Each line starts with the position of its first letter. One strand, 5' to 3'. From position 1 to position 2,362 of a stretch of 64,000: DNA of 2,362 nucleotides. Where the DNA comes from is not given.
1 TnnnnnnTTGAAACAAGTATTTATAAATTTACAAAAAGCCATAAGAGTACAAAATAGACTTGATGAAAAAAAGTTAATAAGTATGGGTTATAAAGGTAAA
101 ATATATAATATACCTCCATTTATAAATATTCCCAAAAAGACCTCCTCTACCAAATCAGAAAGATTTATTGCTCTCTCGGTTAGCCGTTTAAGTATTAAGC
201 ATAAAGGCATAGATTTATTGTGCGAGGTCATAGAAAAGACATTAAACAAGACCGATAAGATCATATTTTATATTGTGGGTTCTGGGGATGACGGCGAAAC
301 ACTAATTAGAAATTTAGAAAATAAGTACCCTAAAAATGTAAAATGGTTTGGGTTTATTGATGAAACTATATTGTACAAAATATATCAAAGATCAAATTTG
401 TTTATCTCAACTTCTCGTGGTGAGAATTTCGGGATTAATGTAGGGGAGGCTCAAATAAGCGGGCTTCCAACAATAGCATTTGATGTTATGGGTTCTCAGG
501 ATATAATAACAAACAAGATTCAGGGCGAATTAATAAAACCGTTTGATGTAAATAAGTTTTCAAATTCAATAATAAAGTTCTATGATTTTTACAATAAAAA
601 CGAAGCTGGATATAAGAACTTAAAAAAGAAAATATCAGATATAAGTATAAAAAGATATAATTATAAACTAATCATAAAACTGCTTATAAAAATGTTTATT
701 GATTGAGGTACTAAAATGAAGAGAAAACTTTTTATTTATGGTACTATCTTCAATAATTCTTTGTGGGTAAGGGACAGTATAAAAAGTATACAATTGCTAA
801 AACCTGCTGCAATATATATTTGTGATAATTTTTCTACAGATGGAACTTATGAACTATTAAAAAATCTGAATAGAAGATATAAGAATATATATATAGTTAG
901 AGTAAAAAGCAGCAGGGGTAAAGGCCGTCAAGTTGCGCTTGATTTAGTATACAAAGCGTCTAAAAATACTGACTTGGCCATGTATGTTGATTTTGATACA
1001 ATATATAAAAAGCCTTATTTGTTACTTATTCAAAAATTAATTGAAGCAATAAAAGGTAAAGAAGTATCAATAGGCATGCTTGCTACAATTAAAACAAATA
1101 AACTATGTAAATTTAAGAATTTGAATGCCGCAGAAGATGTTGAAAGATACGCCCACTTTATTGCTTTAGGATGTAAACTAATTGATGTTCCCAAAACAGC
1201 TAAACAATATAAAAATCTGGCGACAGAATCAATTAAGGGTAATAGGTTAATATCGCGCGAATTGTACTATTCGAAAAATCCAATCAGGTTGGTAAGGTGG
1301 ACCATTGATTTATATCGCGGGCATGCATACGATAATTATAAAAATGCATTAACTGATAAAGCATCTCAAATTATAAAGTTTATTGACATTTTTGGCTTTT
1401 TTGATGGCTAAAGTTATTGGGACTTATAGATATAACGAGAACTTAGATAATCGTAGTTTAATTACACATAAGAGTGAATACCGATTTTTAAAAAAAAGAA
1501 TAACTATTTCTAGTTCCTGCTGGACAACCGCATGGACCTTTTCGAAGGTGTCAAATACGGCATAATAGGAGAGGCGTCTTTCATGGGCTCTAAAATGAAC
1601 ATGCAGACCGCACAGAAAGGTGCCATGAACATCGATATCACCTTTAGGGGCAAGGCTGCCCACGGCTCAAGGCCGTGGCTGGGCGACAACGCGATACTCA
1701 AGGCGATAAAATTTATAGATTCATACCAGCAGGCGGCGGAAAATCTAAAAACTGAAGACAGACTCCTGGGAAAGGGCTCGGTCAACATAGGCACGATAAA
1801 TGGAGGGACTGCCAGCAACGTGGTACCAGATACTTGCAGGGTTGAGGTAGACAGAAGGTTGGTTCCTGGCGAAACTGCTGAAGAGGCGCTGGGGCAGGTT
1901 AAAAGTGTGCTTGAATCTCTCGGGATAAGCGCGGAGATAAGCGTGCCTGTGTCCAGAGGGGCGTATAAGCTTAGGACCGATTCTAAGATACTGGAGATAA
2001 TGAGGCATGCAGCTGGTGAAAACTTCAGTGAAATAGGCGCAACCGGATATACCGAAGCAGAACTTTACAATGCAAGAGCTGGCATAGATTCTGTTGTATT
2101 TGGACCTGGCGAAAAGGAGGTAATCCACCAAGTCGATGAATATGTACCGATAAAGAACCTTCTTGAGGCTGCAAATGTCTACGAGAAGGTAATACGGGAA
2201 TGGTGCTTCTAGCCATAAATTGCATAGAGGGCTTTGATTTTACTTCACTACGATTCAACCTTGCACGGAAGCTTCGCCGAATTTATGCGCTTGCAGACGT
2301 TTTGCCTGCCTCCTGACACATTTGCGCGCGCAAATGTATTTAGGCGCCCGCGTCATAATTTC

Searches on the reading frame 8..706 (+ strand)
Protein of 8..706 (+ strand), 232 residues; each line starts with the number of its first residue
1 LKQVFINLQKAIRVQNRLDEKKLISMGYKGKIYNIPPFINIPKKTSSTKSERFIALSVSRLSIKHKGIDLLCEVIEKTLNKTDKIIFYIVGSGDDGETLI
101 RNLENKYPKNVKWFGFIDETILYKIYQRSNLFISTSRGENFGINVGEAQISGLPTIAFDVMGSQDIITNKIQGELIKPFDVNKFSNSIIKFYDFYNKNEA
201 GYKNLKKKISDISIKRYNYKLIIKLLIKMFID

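Call 57: search_protein_families(library=pfam, proteins=[window:8-706:+], max_evalue=0.01)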
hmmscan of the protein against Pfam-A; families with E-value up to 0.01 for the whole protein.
window:8-706:+ (232 aa): 3 families
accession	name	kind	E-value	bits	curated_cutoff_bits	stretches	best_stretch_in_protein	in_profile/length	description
PF00534.26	Glycos_transf_1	-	7.8e-28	97.6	26.4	1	46-205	9-169/172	Glycosyl transferases group 1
PF13692.12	Glyco_trans_1_4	-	3.3e-24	86.2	27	1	54-192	3-140/142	Glycosyl transferases group 1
PF20706.3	GT4-conflict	-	9.5e-08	31.9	26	1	31-181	173-334/385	Family 4 Glycosyltransferase in conflict systems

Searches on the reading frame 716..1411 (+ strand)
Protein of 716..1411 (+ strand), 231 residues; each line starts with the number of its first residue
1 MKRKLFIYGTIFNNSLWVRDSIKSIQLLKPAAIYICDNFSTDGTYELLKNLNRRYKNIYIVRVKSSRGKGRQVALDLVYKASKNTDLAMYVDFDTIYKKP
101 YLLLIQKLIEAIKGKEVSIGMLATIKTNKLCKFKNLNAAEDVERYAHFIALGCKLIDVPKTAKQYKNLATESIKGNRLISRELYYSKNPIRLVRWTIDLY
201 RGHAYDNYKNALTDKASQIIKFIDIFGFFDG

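Call 57: search_protein_families(library=pfam, proteins=[window:716-1411:+], max_evalue=0.01)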
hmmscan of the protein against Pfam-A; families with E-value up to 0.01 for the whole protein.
window:716-1411:+ (231 aa): 3 families
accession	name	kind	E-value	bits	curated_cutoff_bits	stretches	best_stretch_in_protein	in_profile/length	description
PF00535.33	Glycos_transf_2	-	2.7e-06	27.8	23.3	1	11-114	6-105/168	Glycosyl transferase family 2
PF13704.12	Glyco_tranf_2_4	-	0.00014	22.7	27.5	1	32-95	21-82/98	Glycosyl transferase family 2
PF01487.21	DHquinase_I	-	0.0037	17.8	22.2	0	105-171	44-112/230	Type I 3-dehydroquinase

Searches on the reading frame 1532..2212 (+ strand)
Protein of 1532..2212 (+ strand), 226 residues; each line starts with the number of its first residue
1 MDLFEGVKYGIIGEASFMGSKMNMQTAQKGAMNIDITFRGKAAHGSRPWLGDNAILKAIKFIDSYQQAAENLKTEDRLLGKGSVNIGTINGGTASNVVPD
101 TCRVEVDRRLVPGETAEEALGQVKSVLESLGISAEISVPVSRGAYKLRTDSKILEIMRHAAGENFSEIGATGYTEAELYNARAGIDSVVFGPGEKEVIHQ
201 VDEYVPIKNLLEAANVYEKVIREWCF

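Call 57: search_protein_families(library=pfam, proteins=[window:1532-2212:+], max_evalue=0.01)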
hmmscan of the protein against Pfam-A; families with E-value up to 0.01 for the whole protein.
window:1532-2212:+ (226 aa): 2 families
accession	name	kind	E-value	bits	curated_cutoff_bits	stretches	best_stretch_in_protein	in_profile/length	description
PF07687.19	M20_dimer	-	3.9e-25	88.3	21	1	26-130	1-102/107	Peptidase dimerisation domain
PF01546.33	Peptidase_M20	-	8e-09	36.1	24.6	1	87-222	112-205/206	Peptidase family M20/M25/M40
